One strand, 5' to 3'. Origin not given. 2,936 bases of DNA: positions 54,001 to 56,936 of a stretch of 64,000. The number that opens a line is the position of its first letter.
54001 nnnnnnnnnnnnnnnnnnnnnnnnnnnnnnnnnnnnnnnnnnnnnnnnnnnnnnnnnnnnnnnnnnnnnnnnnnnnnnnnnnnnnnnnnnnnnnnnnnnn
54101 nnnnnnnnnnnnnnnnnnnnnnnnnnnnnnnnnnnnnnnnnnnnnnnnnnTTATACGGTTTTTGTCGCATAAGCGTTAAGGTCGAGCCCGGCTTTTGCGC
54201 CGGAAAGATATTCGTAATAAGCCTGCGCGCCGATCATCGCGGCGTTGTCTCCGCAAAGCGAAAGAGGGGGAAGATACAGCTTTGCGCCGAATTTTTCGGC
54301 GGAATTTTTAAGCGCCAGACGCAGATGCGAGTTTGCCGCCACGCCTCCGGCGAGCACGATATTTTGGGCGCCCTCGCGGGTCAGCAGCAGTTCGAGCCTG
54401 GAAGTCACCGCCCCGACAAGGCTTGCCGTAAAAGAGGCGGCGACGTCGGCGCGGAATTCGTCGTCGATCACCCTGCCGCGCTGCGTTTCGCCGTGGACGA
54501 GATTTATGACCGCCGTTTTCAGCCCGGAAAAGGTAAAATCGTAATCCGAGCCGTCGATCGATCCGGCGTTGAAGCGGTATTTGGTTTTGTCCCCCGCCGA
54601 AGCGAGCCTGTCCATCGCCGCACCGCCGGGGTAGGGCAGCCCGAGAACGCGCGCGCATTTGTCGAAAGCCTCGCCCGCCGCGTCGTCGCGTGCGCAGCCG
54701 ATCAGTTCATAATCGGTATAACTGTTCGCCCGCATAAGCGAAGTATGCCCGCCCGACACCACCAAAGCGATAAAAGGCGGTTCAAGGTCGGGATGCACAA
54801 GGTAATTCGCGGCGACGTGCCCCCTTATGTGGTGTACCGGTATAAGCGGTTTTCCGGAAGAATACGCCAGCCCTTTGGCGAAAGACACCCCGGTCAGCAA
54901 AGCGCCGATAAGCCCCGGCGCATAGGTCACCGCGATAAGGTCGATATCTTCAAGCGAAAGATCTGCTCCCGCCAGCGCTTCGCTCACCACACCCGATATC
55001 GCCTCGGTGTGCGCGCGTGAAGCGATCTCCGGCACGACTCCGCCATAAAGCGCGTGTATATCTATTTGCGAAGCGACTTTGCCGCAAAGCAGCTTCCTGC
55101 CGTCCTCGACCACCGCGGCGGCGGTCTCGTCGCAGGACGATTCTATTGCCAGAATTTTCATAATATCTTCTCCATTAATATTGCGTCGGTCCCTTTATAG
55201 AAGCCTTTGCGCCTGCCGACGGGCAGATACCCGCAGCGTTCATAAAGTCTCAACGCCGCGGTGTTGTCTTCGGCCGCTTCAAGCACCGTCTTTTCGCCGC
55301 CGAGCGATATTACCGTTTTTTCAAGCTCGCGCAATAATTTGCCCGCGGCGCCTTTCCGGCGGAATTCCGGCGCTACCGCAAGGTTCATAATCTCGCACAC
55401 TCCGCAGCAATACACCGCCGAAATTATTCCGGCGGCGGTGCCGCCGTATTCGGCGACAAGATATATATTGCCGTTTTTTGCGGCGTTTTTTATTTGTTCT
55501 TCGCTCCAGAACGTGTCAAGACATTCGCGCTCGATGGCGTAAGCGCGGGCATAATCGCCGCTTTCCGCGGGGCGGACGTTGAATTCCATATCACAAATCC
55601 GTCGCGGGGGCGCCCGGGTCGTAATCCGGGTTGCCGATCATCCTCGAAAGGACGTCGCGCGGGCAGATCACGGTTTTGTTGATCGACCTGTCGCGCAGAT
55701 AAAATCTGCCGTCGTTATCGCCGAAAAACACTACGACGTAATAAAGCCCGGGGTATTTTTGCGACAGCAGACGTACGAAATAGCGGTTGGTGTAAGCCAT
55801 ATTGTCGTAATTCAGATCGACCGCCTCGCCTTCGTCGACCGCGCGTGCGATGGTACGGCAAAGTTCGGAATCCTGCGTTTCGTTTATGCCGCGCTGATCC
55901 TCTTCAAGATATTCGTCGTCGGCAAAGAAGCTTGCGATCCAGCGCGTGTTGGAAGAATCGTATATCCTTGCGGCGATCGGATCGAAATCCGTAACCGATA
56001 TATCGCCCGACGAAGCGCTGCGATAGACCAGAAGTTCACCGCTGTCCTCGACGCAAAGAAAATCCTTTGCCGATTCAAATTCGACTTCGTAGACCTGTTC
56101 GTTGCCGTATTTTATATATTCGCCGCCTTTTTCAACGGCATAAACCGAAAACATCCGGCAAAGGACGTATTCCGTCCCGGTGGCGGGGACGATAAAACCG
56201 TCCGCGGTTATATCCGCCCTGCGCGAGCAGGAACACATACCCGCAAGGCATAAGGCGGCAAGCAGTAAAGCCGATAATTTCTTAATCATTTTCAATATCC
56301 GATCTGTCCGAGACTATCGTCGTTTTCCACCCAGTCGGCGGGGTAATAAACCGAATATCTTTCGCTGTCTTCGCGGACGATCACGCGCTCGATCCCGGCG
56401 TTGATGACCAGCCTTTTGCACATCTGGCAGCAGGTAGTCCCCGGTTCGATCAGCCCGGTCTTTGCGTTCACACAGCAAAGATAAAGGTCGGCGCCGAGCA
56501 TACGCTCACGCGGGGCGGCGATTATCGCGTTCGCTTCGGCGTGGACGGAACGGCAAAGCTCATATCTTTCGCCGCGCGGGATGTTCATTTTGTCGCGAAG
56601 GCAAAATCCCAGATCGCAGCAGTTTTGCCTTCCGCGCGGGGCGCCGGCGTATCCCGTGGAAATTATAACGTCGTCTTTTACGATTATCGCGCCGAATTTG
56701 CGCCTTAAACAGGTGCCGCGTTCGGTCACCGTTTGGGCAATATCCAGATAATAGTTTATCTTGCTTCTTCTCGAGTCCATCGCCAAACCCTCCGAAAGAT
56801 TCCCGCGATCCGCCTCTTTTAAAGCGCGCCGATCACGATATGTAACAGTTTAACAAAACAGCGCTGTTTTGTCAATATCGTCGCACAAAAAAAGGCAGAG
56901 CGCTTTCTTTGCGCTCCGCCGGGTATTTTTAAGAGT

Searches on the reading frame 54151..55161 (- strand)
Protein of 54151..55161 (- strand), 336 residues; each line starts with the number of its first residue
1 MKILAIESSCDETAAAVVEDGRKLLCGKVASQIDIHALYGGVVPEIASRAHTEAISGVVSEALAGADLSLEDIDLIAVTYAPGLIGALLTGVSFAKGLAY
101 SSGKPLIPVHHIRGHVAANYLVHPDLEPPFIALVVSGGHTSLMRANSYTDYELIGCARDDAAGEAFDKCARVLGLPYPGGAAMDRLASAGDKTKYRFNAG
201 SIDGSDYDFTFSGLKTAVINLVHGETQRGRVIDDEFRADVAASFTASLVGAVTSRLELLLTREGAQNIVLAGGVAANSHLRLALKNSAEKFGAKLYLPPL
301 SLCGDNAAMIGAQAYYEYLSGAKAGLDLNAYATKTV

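Call 13: search_protein_families(library=pfam, proteins=[window:54151-55161:-])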
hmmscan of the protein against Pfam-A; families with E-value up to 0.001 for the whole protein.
window:54151-55161:- (336 aa): 3 families
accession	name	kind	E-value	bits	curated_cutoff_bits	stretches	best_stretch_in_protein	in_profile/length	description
PF00814.31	TsaD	-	9.1e-88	294.8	24.8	1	24-311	2-263/264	tRNA N6-adenosine threonylcarbamoyltransferase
PF22521.2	HypF_C_2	-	4.8e-07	30.2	27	1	232-307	161-236/241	Carbamoyltransferase, Kae1-like Domain, second subdomain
PF02543.21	Carbam_trans_N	-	1.3e-05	25.3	24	1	234-312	273-344/346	Carbamoyltransferase N-terminus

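Call 18: find_related_loci(query=window:54151-55161:-, collection=genome_contigs, flank=4000)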
Query window:54151-55161:- (336 aa) in genome_contigs; peptide patterns used: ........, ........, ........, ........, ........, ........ (x = any residue, [..] = any of these).
599 stretches matched a pattern (row limit reached: there are more); 561 encode a relative of the query (tblastn E <= 1e-3); the best 80 are kept; 80 distinct loci.
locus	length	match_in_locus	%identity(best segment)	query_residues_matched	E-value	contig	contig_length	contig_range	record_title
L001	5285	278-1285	79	1-336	0e+0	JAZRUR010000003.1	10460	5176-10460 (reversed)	MAG: Eubacteriales bacterium isolate T1900045336_YK20190025.MAGScoT_cleanbin_000042 SGB_6607_k141_1416135, whole genome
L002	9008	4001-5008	79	1-336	3e-178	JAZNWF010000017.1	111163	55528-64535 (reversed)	MAG: Eubacteriales bacterium isolate T1900044784_TS20190250.MAGScoT_cleanbin_000080 SGB_2604_k141_248994, whole genome s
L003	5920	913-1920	78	1-336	3e-179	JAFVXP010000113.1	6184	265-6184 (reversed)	MAG: Clostridia bacterium isolate RGIG5487 Sheep_Colon.Co__c2778276, whole genome shotgun sequence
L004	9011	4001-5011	71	1-336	4e-158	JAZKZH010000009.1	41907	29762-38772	MAG: Eubacteriales bacterium isolate T1900045091_TC20190085.MAGScoT_cleanbin_000002 SGB_4702_k141_1258590, whole genome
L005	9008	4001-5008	72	1-336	9e-158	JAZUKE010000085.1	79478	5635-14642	MAG: Eubacteriales bacterium isolate T1900045249_TH20190019.MAGScoT_cleanbin_000037 SGB_5733_k141_603335, whole genome s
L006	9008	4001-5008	71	1-336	1e-153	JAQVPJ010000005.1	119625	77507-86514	MAG: Eubacteriales bacterium isolate STF1_200 NODE_202_length_119625_cov_5.997674_Sandtown_F1, whole genome shotgun sequ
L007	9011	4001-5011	68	1-336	2e-149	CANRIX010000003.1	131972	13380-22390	MAG: uncultured Clostridia bacterium isolate Lapin-024__bin47 genome assembly, contig: Lapin-024__NODE_100_length_131972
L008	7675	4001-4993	61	3-336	7e-132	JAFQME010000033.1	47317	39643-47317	MAG: Oscillospiraceae bacterium isolate RGIG1946 Goat_Cecum.Co__c3110790, whole genome shotgun sequence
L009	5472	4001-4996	61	2-336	1e-130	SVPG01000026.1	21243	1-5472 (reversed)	MAG: Oscillospiraceae bacterium isolate SIG585 NODE_46835_length_21243_cov_1.984940, whole genome shotgun sequence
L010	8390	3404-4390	62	1-333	5e-130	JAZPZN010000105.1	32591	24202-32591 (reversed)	MAG: Oscillospiraceae bacterium isolate T1900044645_TS20190111.MAGScoT_cleanbin_000006 SGB_1339_k141_1713460, whole geno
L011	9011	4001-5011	62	1-336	7e-130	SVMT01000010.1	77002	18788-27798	MAG: Oscillospiraceae bacterium isolate SIG520 NODE_1618_length_77002_cov_1.812813, whole genome shotgun sequence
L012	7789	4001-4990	60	1-333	2e-129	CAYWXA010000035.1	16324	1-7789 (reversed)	MAG TPA_asm: uncultured Oscillospiraceae bacterium isolate SRP315200_co2_427 genome assembly, contig: NODE_3790_length_1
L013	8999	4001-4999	59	1-336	2e-129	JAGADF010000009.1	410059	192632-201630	MAG: Clostridia bacterium isolate RGIG8336 Water_buffalos_Rumen.Co__c5113753, whole genome shotgun sequence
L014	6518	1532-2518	62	1-333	2e-129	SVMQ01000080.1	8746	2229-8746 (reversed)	MAG: Oscillospiraceae bacterium isolate SIG517 NODE_36813_length_8746_cov_1.023785, whole genome shotgun sequence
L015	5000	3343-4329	61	1-333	2e-129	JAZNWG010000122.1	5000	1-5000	MAG: Oscillospiraceae bacterium isolate T1900044784_TS20190250.MAGScoT_cleanbin_000064 SGB_2603_k141_259006, whole genom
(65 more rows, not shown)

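Call 61: find_encoding_contigs(protein=window:54151-55161:-, flank=2500, max_places=6)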
Protein window:54151-55161:- (336 aa): no gene with exactly this product is on record in the collection.

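Call 67: find_homologous_proteins(query=A3, max_evalue=1e-40)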
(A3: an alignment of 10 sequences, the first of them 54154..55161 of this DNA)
Query A3 (10 sequences) (336 aa, profile of the alignment): 8000 proteins with E <= 1e-40 among 8000 candidates; the best 120 are listed.
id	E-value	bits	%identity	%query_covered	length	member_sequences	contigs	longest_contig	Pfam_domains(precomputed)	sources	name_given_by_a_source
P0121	3.0e-173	594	59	100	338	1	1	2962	PF00814.32,PF22521.3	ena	-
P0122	1.4e-172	591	57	100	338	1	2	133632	PF02543.22,PF00814.32,PF22521.3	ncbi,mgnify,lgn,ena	mgnify:CR=1 FL=1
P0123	2.6e-172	591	56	100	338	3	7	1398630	PF00814.32,PF22521.3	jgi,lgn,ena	jgi:N6-L-threonylcarbamoyladenine synthase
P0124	1.5e-171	588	56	100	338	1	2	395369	PF00814.32,PF22521.3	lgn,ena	-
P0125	3.0e-171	587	57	100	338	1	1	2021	PF00814.32,PF22521.3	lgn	-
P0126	7.0e-171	586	56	100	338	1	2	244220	PF00814.32,PF22521.3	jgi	-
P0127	8.6e-171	586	60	100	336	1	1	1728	PF00814.32,PF22521.3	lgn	-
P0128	1.2e-170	585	58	100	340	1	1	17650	PF00814.32,PF22521.3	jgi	jgi:N6-L-threonylcarbamoyladenine synthase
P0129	1.6e-170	585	61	100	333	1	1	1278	PF00814.32,PF22521.3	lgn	-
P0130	1.9e-170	584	61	100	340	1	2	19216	PF02543.22,PF00814.32,PF22521.3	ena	-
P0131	4.3e-170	583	61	100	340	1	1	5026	PF02543.22,PF00814.32,PF22521.3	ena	-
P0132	6.3e-170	583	63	100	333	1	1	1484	PF02543.22,PF00814.32,PF22521.3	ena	-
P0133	7.4e-170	583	60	100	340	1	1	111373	PF02543.22,PF00814.32,PF22521.3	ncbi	-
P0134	1.1e-169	582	59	100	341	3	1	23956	PF02543.22,PF00814.32,PF22521.3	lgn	-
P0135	2.4e-169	581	58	100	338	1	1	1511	PF02543.22,PF00814.32,PF22521.3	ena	-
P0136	2.9e-169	581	58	100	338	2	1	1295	PF02543.22,PF00814.32,PF22521.3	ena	-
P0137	4.9e-169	580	57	100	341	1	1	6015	PF00814.32,PF22521.3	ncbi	-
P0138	5.3e-169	580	57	100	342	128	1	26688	PF00814.32,PF22521.3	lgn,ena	-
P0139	5.7e-169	580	60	100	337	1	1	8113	PF02543.22,PF00814.32,PF22521.3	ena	-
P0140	6.6e-169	579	60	100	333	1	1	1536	PF00814.32,PF22521.3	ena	-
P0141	6.7e-169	579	60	100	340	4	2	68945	PF02543.22,PF00814.32,PF22521.3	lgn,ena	-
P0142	7.2e-169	579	59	100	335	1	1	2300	PF02543.22,PF00814.32,PF22521.3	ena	-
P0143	7.4e-169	579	62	100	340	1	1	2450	PF02543.22,PF00814.32,PF22521.3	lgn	-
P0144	1.2e-168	579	61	100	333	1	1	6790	PF02543.22,PF00814.32,PF22521.3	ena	-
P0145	1.6e-168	578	59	100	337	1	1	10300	PF02543.22,PF00814.32,PF22521.3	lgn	-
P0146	1.8e-168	578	58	100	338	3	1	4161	PF00814.32,PF22521.3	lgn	-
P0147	1.8e-168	578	59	100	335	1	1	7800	PF02543.22,PF00814.32,PF22521.3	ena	-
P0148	2.1e-168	578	60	100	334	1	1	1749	PF02543.22,PF00814.32,PF22521.3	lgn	-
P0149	3.2e-168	577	60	99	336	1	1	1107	PF02543.22,PF00814.32,PF22521.3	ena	-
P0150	3.2e-168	577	63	100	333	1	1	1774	PF00814.32,PF22521.3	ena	-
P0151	3.3e-168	577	61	99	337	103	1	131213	PF00814.32,PF22521.3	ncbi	-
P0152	3.3e-168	577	59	100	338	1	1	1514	PF02543.22,PF00814.32,PF22521.3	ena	-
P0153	3.6e-168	577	60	99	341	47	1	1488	PF02543.22,PF00814.32,PF22521.3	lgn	-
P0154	3.9e-168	577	58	100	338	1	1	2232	PF02543.22,PF00814.32,PF22521.3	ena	-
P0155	4.2e-168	577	58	100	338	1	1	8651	PF02543.22,PF00814.32,PF22521.3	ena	-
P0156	4.3e-168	577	60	100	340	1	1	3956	PF02543.22,PF00814.32,PF22521.3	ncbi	-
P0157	4.6e-168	577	59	100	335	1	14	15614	PF02543.22,PF00814.32,PF22521.3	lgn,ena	-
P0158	4.8e-168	577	59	100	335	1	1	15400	PF02543.22,PF00814.32,PF22521.3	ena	-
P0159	5.1e-168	576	58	100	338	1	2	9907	PF02543.22,PF00814.32,PF22521.3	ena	-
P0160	5.1e-168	576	58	100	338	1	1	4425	PF02543.22,PF00814.32,PF22521.3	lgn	-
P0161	6.6e-168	576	59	100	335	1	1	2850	PF02543.22,PF00814.32,PF22521.3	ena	-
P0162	7.8e-168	576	61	100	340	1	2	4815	PF02543.22,PF00814.32,PF22521.3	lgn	-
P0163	8.4e-168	576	60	100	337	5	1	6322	PF00814.32,PF22521.3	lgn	-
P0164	8.5e-168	576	59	100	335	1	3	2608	PF02543.22,PF00814.32,PF22521.3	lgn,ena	-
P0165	9.0e-168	576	58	100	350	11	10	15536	PF02543.22,PF00814.32,PF22521.3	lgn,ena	-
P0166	9.3e-168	576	61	100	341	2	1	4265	PF00814.32,PF22521.3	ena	-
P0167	9.7e-168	576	61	100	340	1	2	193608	PF02543.22,PF00814.32,PF22521.3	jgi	-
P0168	9.8e-168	576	59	100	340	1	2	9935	PF02543.22,PF00814.32,PF22521.3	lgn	-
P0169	1.2e-167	575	58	100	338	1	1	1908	PF02543.22,PF00814.32,PF22521.3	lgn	-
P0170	1.3e-167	575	58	100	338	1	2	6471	PF02543.22,PF00814.32,PF22521.3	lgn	-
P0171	1.6e-167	575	55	100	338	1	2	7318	PF00814.32,PF22521.3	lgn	-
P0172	1.6e-167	575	61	99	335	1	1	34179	PF02543.22,PF00814.32,PF22521.3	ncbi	-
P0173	2.1e-167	574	59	100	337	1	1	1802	PF02543.22,PF00814.32,PF22521.3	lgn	-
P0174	2.3e-167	574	59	100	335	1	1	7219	PF02543.22,PF00814.32,PF22521.3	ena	-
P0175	2.5e-167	574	57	100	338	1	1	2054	PF02543.22,PF00814.32,PF22521.3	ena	-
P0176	2.7e-167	574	59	100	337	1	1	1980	PF02543.22,PF00814.32,PF22521.3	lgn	-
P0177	2.9e-167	574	60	100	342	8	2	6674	PF00814.32,PF22521.3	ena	-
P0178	3.0e-167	574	59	100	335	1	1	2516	PF02543.22,PF00814.32,PF22521.3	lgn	-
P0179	3.2e-167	574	59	100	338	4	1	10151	PF02543.22,PF00814.32,PF22521.3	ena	-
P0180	3.2e-167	574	61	99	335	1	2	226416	PF02543.22,PF00814.32,PF22521.3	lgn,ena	-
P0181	3.4e-167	574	59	100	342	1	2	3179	PF00814.32,PF22521.3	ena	-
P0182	3.6e-167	574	59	99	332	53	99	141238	PF02543.22,PF00814.32,PF22521.3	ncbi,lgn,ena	-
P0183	3.6e-167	574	60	99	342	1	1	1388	PF02543.22,PF00814.32,PF22521.3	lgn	-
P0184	3.9e-167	574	59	100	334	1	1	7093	PF02543.22,PF00814.32,PF22521.3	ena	-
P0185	3.9e-167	574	59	100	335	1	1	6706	PF02543.22,PF00814.32,PF22521.3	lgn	-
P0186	3.9e-167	574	59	100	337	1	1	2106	PF02543.22,PF00814.32,PF22521.3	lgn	-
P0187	4.2e-167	573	63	99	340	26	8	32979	PF00814.32,PF22521.3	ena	-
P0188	4.5e-167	573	60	100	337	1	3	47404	PF00814.32,PF22521.3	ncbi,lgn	-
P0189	5.0e-167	573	58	100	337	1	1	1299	PF02543.22,PF00814.32,PF22521.3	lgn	-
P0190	5.0e-167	573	58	100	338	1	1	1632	PF00814.32,PF22521.3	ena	-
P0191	5.2e-167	573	57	100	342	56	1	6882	PF00814.32,PF22521.3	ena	-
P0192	5.8e-167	573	57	100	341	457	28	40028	PF00814.32,PF22521.3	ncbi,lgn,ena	-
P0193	6.1e-167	573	58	99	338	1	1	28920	PF02543.22,PF00814.32,PF22521.3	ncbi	-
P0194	6.1e-167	573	59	100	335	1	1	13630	PF02543.22,PF00814.32,PF22521.3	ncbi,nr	ncbi:MAG: tRNA (adenosine(37)-N6)-threonylcarbamoyltransferase complex transferase subunit TsaD [Rum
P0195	6.9e-167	573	58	100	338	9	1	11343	PF02543.22,PF00814.32,PF22521.3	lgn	-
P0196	7.1e-167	573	60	100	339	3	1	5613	PF00814.32,PF22521.3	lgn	-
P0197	7.2e-167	573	58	100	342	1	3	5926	PF02543.22,PF00814.32,PF22521.3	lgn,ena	-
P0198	7.2e-167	573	58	100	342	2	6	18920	PF00814.32,PF22521.3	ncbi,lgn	-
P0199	7.3e-167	573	59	100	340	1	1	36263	PF02543.22,PF00814.32,PF22521.3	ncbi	-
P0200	7.7e-167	573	60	100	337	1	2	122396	PF02543.22,PF00814.32,PF22521.3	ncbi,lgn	-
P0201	7.8e-167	573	59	100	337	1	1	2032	PF02543.22,PF00814.32,PF22521.3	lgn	-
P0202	8.2e-167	572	59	100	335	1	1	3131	PF02543.22,PF00814.32,PF22521.3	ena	-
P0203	9.3e-167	572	59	99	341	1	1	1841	PF00814.32,PF22521.3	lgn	-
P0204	9.5e-167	572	61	99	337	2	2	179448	PF00814.32,PF22521.3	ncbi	-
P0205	9.5e-167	572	61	99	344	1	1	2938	PF00814.32,PF22521.3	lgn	-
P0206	1.1e-166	572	59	100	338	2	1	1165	PF02543.22,PF00814.32,PF22521.3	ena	-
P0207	1.2e-166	572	59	100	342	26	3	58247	PF00814.32,PF22521.3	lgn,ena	-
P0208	1.2e-166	572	59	99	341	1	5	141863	PF00814.32,PF22521.3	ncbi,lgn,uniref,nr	ncbi:tRNA (adenosine(37)-N6)-threonylcarbamoyltransferase complex transferase subunit TsaD [Agathoba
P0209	1.2e-166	572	58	100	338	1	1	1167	PF02543.22,PF00814.32,PF22521.3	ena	-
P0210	1.3e-166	572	62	99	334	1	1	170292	PF02543.22,PF00814.32,PF22521.3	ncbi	-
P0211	1.5e-166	572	58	100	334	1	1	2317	PF02543.22,PF00814.32,PF22521.3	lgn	-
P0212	1.7e-166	571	57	100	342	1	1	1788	PF00814.32,PF22521.3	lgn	-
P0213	1.8e-166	571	62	99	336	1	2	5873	PF02543.22,PF00814.32,PF22521.3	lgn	-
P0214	2.0e-166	571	58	100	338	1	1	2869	PF02543.22,PF00814.32,PF22521.3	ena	-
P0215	2.3e-166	571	57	100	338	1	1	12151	PF02543.22,PF00814.32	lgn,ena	-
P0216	2.4e-166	571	60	100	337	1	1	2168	PF00814.32,PF22521.3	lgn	-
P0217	2.5e-166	571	57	100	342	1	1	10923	PF00814.32,PF22521.3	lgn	-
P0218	3.1e-166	571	60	100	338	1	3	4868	PF00814.32,PF22521.3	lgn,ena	-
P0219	3.2e-166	571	60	100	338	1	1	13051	PF00814.32,PF22521.3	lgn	-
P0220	3.4e-166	570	58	100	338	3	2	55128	PF02543.22,PF00814.32,PF22521.3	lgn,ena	-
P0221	4.8e-166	570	58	100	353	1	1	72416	PF00814.32,PF22521.3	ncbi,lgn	-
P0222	4.8e-166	570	60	100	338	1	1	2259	PF00814.32,PF22521.3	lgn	-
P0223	4.9e-166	570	60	100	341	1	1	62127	PF00814.32,PF22521.3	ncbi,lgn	-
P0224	4.9e-166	570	60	99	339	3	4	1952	PF00814.32,PF22521.3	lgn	-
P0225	5.0e-166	570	60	100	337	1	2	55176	PF02543.22,PF00814.32,PF22521.3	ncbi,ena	-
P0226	5.9e-166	570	59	100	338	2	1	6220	PF02543.22,PF00814.32,PF22521.3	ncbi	-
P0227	6.1e-166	570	61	100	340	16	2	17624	PF02543.22,PF00814.32,PF22521.3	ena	-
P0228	6.4e-166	570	62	99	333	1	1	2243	PF02543.22,PF00814.32,PF22521.3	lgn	-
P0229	6.4e-166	570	60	100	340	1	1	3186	PF00814.32,PF22521.3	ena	-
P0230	7.6e-166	569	57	100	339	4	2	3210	PF00814.32,PF22521.3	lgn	-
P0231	7.7e-166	569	58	100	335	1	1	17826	PF02543.22,PF00814.32,PF22521.3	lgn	-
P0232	7.8e-166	569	62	99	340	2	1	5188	PF00814.32,PF22521.3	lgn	-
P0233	7.9e-166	569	57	100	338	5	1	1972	PF02543.22,PF00814.32,PF22521.3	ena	-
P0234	8.1e-166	569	61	99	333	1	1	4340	PF00814.32,PF22521.3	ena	-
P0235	8.3e-166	569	58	100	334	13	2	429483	PF02543.22,PF00814.32,PF22521.3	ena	-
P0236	8.5e-166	569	56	100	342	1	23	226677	PF00814.32,PF22521.3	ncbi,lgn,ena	-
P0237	8.8e-166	569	61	99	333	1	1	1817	PF00814.32,PF22521.3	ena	-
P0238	8.9e-166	569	60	100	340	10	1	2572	PF00814.32,PF22521.3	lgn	-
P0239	9.5e-166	569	57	100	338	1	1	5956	PF02543.22,PF00814.32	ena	-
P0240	1.2e-165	569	62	99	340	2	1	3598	PF00814.32,PF22521.3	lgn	-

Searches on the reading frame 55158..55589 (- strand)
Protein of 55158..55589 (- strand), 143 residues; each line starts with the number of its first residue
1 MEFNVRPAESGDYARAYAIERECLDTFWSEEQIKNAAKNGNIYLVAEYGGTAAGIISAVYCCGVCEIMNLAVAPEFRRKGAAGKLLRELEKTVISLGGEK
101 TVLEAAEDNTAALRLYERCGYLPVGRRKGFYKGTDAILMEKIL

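Call 13: search_protein_families(library=pfam, proteins=[window:55158-55589:-])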
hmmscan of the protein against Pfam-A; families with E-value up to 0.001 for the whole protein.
window:55158-55589:- (143 aa): 6 families
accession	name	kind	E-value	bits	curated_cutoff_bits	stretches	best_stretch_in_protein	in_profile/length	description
PF00583.31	Acetyltransf_1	-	6.4e-18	65.6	20.7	1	28-121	20-116/116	Acetyltransferase (GNAT) family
PF13508.13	Acetyltransf_7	-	1.1e-12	48.5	27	1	40-121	2-82/84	Acetyltransferase (GNAT) domain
PF13673.13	Acetyltransf_10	-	1.1e-12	48.4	23.6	1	22-142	11-127/128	Acetyltransferase (GNAT) domain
PF08445.16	FR47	-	4.9e-09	36.5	22.1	1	65-121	22-77/86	FR47-like protein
PF13527.13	Acetyltransf_9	-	0.00037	20.9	25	0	66-121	74-124/127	Acetyltransferase (GNAT) domain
PF13302.13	Acetyltransf_3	-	0.00089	20.4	25.4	0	34-121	47-137/138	Acetyltransferase (GNAT) domain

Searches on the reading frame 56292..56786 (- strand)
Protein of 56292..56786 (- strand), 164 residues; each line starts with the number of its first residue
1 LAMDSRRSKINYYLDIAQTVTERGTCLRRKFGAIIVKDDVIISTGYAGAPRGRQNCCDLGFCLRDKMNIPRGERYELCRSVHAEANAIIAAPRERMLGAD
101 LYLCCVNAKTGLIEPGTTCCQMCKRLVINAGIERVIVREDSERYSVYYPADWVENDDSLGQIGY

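Call 13: search_protein_families(library=pfam, proteins=[window:56292-56786:-])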
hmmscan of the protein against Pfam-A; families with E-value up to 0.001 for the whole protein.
window:56292-56786:- (164 aa): 2 families
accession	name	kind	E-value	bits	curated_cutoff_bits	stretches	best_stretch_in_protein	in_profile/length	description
PF00383.29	dCMP_cyt_deam_1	-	1.8e-15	57.1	25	1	9-137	3-100/102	Cytidine and deoxycytidylate deaminase zinc-binding region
PF14437.12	MafB19-deam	-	1.4e-06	28.7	27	1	12-140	6-102/142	MafB19-like deaminase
